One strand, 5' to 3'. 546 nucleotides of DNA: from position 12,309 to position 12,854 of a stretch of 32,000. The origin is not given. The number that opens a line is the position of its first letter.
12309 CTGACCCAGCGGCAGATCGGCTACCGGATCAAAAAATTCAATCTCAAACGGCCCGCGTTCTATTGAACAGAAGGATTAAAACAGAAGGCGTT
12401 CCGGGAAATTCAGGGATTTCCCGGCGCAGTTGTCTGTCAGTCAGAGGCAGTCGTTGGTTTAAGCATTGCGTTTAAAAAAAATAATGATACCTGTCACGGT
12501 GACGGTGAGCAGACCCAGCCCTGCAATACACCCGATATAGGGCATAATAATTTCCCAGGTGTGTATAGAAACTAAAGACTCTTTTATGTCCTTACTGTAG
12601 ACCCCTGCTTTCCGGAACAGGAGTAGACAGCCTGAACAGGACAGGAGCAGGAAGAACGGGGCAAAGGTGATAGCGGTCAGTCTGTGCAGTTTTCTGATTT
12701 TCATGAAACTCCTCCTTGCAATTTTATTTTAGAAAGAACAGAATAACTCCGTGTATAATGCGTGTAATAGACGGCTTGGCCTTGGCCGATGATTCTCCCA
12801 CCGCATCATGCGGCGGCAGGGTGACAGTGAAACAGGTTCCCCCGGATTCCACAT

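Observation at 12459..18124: Three copies of an 11-bp-phased direct-repeat operator tie an OmpR-type regulator, a sensor kinase and uncharacterised secreted proteins into one putative regulon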

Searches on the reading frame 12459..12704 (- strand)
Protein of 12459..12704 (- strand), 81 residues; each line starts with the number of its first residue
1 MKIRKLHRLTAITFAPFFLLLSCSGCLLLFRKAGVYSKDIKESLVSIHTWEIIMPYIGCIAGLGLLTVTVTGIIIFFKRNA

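Call 3: search_protein_families(library=pfam, proteins=[window:12459-12704:-], max_evalue=0.1)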
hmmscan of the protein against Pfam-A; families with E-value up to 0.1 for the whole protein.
window:12459-12704:- (81 aa): 1 family
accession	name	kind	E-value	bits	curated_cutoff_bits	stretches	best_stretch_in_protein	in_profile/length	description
PF03929.21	PepSY_TM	-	1.9e-06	28.4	28.8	2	5-32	2-29/295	PepSY-associated TM region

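Call 4: search_protein_families(library=ncbifam, proteins=[window:12459-12704:-], max_evalue=0.1)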
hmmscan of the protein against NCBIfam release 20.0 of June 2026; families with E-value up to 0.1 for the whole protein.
window:12459-12704:- (81 aa): 1 family
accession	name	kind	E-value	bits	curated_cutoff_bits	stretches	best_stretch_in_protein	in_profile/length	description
NF009511.0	PRK12871.1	equivalog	0.025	14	281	1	4-45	6-47/297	prenyltransferase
